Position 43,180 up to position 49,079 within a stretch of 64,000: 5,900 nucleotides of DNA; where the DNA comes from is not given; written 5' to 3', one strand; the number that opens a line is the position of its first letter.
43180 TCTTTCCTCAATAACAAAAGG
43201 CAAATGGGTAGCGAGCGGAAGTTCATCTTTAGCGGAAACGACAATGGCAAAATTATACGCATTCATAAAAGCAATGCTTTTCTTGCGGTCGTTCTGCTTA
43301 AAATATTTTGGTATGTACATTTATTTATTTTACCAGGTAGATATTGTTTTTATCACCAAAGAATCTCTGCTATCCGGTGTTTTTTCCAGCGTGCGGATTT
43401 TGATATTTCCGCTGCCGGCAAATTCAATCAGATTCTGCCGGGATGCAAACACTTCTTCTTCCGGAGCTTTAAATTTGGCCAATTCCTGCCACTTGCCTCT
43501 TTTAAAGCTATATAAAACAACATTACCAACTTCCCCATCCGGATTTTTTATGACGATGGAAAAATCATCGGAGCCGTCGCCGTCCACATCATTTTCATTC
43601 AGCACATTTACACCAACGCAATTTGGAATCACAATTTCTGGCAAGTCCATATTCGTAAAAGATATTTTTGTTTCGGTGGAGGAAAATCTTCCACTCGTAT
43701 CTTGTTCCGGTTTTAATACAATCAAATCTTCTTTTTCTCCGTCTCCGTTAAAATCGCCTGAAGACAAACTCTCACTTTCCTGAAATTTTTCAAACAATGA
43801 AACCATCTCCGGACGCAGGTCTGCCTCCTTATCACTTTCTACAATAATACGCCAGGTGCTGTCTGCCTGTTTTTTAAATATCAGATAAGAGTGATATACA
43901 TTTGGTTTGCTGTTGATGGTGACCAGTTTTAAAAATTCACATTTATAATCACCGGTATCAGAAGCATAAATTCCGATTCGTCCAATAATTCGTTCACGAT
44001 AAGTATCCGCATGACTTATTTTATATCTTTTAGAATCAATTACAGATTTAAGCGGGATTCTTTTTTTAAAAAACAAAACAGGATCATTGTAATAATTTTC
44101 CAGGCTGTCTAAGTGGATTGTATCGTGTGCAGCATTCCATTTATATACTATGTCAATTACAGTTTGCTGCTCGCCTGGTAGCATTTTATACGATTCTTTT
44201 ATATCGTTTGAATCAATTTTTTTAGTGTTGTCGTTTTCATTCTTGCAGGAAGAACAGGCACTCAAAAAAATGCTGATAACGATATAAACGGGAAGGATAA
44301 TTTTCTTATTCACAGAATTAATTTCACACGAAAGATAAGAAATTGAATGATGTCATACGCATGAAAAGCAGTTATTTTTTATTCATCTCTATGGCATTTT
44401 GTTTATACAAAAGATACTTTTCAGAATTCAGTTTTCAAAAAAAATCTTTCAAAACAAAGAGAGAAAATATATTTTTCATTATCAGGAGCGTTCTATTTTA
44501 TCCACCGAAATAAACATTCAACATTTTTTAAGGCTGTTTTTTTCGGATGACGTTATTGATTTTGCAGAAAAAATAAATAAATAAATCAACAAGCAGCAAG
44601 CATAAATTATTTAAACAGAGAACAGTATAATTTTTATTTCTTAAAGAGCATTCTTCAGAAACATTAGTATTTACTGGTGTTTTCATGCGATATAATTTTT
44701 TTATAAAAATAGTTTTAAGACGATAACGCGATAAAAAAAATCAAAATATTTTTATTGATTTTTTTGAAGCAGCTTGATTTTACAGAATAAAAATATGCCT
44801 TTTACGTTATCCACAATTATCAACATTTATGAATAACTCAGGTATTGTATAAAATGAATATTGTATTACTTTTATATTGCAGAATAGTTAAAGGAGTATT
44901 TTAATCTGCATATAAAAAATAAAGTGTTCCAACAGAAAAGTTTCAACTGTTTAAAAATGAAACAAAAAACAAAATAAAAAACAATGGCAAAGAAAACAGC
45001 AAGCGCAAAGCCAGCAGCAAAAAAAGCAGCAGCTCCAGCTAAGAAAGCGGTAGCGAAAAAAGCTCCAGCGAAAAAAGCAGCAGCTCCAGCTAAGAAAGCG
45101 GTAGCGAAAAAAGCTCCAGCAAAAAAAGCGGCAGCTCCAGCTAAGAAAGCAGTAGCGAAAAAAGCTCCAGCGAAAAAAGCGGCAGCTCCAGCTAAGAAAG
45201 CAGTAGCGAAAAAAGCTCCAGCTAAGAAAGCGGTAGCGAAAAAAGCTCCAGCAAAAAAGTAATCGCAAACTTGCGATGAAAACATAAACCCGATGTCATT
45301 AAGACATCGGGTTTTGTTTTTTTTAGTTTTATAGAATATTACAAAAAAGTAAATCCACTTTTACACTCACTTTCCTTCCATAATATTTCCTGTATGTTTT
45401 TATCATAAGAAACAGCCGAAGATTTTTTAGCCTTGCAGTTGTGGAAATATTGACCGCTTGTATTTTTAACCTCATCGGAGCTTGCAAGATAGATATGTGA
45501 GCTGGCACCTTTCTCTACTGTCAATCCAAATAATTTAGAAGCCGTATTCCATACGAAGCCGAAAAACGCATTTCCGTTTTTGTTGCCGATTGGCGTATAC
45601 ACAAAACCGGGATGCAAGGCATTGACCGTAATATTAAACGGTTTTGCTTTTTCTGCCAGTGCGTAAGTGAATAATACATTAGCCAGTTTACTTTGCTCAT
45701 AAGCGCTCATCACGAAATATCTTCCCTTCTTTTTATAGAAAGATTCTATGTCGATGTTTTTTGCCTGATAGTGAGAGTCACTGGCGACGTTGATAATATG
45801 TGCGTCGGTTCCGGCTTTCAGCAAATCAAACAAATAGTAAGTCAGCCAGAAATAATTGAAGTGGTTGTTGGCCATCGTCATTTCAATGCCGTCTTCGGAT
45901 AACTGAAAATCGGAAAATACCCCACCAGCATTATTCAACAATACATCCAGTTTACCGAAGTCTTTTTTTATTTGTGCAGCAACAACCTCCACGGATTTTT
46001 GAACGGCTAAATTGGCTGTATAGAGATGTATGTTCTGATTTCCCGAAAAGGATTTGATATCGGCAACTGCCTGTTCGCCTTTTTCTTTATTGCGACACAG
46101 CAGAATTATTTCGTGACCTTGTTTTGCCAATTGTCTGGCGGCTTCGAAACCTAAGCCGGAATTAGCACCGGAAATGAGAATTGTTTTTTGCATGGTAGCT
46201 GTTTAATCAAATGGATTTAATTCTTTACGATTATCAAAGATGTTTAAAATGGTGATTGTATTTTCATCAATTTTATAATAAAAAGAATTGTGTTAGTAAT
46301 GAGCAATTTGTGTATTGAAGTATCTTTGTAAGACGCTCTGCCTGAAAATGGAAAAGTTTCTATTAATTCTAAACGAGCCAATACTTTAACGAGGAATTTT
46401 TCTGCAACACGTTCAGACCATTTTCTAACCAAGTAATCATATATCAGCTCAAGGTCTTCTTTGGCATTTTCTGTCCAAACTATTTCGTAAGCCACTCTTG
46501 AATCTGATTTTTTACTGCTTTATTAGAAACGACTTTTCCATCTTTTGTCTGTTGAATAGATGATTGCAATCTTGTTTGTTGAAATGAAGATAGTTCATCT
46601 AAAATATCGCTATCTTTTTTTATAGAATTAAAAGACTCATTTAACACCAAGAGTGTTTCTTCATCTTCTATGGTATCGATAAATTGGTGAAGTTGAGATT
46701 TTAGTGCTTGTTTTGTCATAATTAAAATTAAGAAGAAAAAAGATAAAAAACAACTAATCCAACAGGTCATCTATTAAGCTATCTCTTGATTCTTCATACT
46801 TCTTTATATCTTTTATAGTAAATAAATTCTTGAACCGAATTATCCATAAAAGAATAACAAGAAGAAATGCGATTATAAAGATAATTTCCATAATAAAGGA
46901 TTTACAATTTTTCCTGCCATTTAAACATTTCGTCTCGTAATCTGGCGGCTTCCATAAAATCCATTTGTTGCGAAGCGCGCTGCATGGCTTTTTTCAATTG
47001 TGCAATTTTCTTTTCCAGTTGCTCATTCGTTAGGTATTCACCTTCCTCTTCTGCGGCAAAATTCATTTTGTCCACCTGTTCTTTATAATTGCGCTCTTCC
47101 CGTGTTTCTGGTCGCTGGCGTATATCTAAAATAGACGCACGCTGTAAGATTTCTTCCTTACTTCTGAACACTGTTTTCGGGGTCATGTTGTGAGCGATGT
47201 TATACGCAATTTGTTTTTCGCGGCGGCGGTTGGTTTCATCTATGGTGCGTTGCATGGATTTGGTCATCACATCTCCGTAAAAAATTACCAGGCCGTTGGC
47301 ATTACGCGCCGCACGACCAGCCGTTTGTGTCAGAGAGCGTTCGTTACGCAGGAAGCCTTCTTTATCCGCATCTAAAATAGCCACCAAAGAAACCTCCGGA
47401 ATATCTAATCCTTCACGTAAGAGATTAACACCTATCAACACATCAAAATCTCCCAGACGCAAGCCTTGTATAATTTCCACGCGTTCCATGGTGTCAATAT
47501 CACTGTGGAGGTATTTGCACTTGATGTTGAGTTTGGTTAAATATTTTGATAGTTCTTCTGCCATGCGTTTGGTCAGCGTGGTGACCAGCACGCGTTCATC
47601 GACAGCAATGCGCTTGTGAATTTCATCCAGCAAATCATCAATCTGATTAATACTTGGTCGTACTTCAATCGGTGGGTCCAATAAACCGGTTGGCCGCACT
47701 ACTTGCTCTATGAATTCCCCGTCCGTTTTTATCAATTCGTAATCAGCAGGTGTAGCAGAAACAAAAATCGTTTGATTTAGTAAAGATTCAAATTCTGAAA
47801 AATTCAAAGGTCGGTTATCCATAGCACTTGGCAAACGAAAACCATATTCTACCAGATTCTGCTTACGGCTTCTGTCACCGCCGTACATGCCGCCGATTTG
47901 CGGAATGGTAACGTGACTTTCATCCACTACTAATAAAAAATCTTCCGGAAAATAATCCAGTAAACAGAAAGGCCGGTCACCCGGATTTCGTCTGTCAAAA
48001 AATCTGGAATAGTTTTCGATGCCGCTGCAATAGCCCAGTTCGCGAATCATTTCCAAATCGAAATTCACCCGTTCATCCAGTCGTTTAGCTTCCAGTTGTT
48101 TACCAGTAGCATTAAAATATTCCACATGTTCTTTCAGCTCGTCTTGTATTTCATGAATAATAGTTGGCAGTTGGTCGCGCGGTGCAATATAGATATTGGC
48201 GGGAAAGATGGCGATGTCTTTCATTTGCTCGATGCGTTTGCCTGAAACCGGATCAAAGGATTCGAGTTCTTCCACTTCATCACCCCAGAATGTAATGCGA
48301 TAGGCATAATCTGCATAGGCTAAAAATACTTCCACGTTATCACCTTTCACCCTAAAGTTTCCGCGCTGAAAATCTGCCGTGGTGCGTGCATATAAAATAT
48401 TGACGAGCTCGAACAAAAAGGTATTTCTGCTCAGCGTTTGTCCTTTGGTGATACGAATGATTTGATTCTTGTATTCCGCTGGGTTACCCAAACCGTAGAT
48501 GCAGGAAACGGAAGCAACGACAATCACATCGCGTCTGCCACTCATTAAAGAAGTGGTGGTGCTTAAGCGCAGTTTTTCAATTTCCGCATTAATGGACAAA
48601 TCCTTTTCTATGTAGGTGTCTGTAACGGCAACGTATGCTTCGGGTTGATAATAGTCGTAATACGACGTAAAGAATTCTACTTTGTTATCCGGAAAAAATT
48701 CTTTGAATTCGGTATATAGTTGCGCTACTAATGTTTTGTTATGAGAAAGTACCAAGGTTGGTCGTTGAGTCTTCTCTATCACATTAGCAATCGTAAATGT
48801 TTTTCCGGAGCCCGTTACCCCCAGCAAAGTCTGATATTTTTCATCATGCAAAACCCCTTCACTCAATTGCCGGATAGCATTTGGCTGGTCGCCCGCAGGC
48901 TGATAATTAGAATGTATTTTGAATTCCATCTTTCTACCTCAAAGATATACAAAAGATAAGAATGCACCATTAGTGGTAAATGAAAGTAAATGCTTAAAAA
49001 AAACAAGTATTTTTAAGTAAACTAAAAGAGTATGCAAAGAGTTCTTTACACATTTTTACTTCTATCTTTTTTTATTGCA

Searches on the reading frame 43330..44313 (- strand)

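Call 44: search_protein_families(library=pfam, proteins=[window:43330-44313:-])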
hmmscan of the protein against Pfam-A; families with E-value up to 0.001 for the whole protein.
window:43330-44313:- (327 aa): 2 families
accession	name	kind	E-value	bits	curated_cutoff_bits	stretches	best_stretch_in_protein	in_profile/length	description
PF13517.12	FG-GAP_3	-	0.0006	20.8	26.9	0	242-283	1-37/61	FG-GAP-like repeat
PF01839.29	FG-GAP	-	0.00063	20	22.1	0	182-192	4-14/37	FG-GAP repeat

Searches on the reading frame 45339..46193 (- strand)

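Call 44: search_protein_families(library=pfam, proteins=[window:45339-46193:-])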
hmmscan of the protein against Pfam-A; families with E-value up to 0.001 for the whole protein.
window:45339-46193:- (284 aa): 4 families
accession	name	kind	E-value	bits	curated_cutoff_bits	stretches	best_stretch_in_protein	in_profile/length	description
PF00106.31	adh_short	-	1.1e-35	123.4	26.6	1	3-205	1-189/195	short chain dehydrogenase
PF13561.12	adh_short_C2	-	3.6e-24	86.1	27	1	9-251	1-230/236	Enoyl-(Acyl carrier protein) reductase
PF08659.16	KR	-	3.4e-08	34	22.6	1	4-90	2-90/180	KR domain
PF01370.27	Epimerase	-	0.00012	22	20.9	1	5-184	1-161/240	NAD dependent epimerase/dehydratase family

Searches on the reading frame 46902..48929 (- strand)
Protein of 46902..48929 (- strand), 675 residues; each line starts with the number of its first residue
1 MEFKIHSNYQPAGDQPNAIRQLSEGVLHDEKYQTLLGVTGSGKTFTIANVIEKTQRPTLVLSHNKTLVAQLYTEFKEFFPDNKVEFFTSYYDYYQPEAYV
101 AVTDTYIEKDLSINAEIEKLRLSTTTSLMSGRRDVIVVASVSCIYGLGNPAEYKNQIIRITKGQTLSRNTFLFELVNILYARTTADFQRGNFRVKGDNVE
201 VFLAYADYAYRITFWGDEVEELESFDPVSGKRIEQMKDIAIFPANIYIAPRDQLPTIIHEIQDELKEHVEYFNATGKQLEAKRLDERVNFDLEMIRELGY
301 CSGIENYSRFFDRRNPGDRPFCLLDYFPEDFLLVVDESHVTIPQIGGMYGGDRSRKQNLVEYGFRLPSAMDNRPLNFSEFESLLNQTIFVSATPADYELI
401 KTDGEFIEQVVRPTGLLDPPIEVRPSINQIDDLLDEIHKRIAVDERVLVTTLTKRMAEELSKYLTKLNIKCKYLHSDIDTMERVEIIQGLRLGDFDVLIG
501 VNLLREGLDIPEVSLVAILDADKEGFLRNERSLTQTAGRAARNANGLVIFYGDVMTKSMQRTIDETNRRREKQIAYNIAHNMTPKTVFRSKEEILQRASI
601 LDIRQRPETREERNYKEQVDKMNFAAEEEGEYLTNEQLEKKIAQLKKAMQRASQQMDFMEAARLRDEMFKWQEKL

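Call 79: search_protein_families(library=pfam, proteins=[window:46902-48929:-])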
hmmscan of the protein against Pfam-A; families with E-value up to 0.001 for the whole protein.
window:46902-48929:- (675 aa): 6 families
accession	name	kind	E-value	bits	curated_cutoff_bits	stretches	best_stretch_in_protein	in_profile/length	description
PF17757.6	UvrB_inter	-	3.8e-30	104.3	22.9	1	158-247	1-91/91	UvrB interaction domain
PF00271.37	Helicase_C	-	1.1e-20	74.3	23.5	1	431-543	4-109/110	Helicase conserved C-terminal domain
PF12344.14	UvrB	-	3.1e-19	69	27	1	550-590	1-41/43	Ultra-violet resistance protein B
PF04851.21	ResIII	-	8.9e-11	42.4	22.5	1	11-85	4-83/164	Type III restriction enzyme, res subunit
PF02151.25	UVR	-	7.8e-06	25.9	21.5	1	639-670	1-32/36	UvrB/uvrC motif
PF00270.35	DEAD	-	1.2e-05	25.5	26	0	17-85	6-77/167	DEAD/DEAH box helicase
